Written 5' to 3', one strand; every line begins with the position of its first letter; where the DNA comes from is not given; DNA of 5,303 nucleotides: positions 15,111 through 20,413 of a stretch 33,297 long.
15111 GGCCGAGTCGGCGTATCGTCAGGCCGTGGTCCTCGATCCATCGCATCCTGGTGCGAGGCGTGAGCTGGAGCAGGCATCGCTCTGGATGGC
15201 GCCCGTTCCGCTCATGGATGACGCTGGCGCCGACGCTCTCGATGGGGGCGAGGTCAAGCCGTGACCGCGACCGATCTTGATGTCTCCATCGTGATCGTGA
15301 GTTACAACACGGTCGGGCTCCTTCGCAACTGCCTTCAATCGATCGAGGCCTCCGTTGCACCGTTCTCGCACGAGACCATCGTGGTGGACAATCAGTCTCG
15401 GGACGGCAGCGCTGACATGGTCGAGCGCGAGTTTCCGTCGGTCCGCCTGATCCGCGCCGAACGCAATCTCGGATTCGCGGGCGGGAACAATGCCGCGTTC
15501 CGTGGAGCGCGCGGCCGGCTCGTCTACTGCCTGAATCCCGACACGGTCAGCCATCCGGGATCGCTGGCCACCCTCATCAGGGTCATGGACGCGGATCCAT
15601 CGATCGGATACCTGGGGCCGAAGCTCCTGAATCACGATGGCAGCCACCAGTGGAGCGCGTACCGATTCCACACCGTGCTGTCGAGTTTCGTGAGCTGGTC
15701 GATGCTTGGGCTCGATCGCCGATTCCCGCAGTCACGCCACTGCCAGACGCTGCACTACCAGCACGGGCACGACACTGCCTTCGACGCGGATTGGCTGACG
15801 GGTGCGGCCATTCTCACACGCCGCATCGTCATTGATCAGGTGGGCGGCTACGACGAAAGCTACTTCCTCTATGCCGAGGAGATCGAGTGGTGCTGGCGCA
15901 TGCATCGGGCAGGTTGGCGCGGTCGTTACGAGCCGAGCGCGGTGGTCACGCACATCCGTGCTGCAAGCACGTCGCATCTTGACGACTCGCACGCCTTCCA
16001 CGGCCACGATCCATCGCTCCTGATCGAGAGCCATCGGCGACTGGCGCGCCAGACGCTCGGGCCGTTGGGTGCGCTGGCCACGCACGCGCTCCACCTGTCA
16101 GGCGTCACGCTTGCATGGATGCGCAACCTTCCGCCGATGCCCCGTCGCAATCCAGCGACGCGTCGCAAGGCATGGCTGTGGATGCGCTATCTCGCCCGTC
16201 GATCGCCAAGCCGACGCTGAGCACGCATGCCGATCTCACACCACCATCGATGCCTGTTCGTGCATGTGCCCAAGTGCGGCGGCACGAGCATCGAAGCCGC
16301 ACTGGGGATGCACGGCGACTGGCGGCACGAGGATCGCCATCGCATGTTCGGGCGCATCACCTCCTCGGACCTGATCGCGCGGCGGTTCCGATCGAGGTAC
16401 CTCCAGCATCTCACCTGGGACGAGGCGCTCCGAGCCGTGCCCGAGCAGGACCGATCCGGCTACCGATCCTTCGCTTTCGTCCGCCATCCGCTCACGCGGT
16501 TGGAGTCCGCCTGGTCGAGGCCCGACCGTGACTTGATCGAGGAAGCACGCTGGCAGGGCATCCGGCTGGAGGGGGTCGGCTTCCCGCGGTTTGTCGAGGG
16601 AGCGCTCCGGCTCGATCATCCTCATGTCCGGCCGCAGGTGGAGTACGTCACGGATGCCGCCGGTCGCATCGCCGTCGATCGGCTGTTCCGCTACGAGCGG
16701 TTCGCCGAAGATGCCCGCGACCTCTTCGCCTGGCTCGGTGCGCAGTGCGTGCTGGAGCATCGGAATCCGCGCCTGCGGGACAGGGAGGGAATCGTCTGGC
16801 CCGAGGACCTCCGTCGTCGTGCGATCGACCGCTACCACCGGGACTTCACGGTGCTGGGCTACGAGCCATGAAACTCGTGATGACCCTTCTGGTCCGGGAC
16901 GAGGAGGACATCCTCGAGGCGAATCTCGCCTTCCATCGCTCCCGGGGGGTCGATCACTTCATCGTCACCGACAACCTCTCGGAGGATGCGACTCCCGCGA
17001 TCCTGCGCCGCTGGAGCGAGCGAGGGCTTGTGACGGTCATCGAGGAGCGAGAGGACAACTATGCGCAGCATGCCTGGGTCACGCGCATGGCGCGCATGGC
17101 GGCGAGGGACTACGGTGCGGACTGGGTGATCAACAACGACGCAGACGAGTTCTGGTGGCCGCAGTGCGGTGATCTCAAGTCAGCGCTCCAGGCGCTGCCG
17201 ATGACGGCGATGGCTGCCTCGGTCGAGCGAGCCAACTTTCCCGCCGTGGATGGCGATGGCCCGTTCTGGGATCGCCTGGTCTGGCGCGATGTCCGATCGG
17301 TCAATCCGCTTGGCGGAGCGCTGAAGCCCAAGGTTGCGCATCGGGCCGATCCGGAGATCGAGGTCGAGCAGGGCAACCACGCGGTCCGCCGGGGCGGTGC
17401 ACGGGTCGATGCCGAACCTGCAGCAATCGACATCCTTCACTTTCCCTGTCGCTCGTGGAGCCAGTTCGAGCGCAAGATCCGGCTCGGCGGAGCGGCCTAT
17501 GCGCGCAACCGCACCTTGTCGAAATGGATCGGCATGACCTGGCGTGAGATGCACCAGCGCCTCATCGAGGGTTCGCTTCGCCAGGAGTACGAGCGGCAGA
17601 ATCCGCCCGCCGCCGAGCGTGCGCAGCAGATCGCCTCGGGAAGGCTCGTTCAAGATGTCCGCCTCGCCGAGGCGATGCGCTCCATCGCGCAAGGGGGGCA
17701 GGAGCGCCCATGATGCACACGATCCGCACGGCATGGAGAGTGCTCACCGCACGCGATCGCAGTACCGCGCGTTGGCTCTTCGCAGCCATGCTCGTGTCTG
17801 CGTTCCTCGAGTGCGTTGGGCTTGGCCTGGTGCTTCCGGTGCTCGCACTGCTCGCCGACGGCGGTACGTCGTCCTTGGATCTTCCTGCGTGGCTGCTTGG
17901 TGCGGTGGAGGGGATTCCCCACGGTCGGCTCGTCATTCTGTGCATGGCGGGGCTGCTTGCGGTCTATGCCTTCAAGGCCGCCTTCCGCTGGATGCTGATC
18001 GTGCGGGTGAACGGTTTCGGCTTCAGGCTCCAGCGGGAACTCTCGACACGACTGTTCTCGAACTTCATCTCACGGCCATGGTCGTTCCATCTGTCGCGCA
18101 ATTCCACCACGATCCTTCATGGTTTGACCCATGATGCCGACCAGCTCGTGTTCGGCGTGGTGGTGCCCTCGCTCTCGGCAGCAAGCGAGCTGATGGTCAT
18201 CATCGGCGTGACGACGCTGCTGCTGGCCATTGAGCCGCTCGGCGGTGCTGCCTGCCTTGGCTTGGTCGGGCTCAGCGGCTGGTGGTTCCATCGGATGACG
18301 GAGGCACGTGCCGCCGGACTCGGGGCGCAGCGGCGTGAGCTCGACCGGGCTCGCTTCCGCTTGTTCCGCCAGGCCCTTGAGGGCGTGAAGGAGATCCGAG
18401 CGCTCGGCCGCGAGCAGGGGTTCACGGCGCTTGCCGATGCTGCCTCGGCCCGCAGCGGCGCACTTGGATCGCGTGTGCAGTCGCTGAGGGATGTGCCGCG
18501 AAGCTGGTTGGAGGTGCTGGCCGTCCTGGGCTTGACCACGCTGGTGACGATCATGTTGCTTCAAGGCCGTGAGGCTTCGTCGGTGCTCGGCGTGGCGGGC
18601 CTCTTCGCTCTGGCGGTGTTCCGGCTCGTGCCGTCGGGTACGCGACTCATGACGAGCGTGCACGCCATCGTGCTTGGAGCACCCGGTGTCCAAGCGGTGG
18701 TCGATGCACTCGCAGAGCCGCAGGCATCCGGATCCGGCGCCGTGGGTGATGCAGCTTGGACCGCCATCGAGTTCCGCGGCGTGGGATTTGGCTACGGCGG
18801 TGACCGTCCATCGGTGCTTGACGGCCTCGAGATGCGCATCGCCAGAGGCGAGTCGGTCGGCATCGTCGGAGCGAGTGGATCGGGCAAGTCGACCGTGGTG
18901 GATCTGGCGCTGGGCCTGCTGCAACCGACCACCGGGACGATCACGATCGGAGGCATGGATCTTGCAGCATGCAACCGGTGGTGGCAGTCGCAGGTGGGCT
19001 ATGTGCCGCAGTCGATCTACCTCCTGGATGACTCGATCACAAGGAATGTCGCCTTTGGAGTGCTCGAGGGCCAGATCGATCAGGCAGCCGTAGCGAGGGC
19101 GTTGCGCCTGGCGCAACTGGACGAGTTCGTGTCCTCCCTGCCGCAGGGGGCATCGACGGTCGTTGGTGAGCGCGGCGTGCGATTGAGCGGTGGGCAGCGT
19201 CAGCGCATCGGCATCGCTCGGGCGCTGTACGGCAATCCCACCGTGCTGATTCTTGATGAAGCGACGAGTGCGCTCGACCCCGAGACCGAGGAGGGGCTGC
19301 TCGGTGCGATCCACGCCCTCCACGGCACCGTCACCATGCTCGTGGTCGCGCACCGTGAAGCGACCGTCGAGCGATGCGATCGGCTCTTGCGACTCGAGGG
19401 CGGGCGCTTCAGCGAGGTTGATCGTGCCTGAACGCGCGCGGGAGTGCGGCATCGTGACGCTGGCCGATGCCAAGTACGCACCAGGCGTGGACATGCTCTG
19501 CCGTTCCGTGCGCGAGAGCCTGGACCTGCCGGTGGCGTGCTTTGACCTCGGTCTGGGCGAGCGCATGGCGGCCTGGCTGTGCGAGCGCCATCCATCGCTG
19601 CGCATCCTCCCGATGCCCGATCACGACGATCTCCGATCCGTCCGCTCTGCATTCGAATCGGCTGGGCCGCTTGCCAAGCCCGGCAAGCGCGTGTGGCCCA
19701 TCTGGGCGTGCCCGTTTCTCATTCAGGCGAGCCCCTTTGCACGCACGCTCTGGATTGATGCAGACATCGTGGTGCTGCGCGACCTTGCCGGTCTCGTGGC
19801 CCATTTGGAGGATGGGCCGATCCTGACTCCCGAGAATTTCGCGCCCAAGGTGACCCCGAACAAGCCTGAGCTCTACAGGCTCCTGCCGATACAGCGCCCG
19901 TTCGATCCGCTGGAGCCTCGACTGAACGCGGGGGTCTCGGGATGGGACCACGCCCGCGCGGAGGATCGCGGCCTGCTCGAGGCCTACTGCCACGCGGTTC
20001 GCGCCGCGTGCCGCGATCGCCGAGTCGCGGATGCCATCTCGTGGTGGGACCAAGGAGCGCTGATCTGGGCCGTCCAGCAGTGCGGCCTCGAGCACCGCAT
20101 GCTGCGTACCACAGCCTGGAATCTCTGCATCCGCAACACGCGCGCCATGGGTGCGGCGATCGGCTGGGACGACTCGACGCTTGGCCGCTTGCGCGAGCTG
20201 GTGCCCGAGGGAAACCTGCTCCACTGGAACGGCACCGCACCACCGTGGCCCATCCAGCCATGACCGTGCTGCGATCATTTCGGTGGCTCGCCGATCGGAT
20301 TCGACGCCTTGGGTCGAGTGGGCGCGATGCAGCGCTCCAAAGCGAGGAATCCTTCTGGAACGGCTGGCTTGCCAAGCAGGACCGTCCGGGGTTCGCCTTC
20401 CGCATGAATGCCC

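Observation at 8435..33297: Candidate undescribed surface system: lipid-carrier glycosylation and decoration island co-localised with three dockerin-tagged secreted proteins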

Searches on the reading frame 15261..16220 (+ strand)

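Call 9: search_protein_families(library=pfam, proteins=[window:15261-16220:+], max_evalue=0.01)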
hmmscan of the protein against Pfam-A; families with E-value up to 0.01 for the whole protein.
window:15261-16220:+ (319 aa): 2 families
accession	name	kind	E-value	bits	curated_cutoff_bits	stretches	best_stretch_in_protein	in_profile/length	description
PF00535.33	Glycos_transf_2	-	2e-20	73.8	23.3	1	9-147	1-132/168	Glycosyl transferase family 2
PF13641.12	Glyco_tranf_2_3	-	2e-17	64.4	27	1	8-237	3-217/230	Glycosyltransferase like family 2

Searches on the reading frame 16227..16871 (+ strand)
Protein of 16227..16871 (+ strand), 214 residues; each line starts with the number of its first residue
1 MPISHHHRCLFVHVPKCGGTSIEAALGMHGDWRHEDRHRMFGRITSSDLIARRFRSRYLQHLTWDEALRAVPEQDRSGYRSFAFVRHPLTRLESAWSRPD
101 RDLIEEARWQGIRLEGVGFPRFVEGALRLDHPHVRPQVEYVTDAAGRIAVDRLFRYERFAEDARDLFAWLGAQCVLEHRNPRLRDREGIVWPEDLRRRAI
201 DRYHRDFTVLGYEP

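Call 9: search_protein_families(library=pfam, proteins=[window:16227-16871:+], max_evalue=0.01)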
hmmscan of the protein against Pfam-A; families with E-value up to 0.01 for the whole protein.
window:16227-16871:+ (214 aa): 1 family
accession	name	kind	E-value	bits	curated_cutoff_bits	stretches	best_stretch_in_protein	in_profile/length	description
PF03567.20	Sulfotransfer_2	-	4.9e-13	50.2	22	1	3-212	5-251/252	Sulfotransferase family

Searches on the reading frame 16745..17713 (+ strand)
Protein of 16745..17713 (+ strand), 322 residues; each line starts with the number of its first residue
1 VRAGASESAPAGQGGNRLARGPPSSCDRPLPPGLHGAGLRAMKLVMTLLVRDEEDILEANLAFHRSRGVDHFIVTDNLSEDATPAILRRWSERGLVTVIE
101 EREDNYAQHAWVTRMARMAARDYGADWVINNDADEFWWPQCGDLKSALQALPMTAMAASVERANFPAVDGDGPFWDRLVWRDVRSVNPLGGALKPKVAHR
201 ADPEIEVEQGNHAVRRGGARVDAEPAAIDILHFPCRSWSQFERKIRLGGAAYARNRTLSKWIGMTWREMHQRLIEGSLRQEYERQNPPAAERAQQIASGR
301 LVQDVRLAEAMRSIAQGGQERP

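Call 9: search_protein_families(library=pfam, proteins=[window:16745-17713:+], max_evalue=0.01)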
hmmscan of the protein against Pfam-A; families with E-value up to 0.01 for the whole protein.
window:16745-17713:+ (322 aa): 3 families
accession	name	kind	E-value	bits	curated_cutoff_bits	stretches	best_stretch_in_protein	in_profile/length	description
PF13704.12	Glyco_tranf_2_4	-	1.3e-16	61.3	27.5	1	51-143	1-90/98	Glycosyl transferase family 2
PF00535.33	Glycos_transf_2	-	0.00017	22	23.3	1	66-140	24-94/168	Glycosyl transferase family 2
PF01697.33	Glyco_transf_92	-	0.00094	19.3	23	1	60-139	23-113/249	Glycosyltransferase family 92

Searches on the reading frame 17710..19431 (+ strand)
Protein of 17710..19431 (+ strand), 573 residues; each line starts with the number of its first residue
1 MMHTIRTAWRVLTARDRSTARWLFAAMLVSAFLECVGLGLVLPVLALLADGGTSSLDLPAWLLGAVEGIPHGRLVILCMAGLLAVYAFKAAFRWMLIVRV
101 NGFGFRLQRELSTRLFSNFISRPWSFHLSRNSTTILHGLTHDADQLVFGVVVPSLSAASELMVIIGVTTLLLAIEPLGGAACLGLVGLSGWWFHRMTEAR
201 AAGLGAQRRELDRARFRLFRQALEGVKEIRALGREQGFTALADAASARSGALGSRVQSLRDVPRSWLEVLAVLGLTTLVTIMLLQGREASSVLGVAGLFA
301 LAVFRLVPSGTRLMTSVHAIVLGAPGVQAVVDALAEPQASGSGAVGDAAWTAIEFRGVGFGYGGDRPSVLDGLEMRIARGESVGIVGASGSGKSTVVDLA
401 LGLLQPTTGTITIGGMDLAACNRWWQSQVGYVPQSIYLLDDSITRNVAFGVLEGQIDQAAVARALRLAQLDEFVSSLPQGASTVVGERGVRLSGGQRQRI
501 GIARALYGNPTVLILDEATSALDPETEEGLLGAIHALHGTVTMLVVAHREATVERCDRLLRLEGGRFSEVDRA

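Call 9: search_protein_families(library=pfam, proteins=[window:17710-19431:+], max_evalue=0.01)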
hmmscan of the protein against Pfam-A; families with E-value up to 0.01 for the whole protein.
window:17710-19431:+ (573 aa): 5 families
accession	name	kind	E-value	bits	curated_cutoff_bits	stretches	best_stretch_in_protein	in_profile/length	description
PF00005.33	ABC_tran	-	5.6e-29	101.9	25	1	370-520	1-137/137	ABC transporter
PF00664.28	ABC_membrane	-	7.8e-09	36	28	1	75-270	40-234/274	ABC transporter transmembrane region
PF02463.25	SMC_N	-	4.9e-07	29.8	40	1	491-562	136-211/220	RecF/RecN/SMC N terminal domain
PF13555.12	AAA_29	-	4.4e-05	23.6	27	1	371-408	13-50/61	P-loop containing region of AAA domain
PF13191.12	AAA_16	-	0.00034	21.6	32.6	1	376-527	18-149/167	AAA ATPase domain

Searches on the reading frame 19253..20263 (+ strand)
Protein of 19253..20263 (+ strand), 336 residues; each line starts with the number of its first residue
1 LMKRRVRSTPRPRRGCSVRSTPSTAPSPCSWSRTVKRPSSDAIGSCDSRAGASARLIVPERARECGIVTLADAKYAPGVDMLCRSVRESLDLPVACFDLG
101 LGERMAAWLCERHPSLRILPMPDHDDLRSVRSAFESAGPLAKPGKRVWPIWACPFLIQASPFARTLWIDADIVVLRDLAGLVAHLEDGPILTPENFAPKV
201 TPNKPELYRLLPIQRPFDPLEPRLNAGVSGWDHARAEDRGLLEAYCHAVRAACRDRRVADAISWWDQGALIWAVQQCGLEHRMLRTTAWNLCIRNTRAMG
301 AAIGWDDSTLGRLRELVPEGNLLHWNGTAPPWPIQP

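Call 10: search_protein_families(library=pfam, proteins=[window:19253-20263:+], max_evalue=0.01)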
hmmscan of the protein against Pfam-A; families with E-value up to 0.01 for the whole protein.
window:19253-20263:+ (336 aa): 0 families

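Call 11: search_protein_families(library=ncbifam, proteins=[window:19253-20263:+], max_evalue=0.01)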
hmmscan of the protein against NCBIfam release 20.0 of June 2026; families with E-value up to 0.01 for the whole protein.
window:19253-20263:+ (336 aa): 0 families

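Call 52: search_protein_families(library=pfam, proteins=[window:19424-20263:+], max_evalue=10)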
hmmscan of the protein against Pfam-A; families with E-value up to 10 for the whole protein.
window:19424-20263:+ (279 aa): 1 family
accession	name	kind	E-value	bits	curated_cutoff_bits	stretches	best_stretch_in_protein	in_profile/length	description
PF01501.26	Glyco_transf_8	-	0.043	13.8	24.3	1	106-125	100-119/253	Glycosyl transferase family 8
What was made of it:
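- Checked: The "GT8-like" gene (19424-20263) has only E=0.043 to Glyco_transf_8 (call 52).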
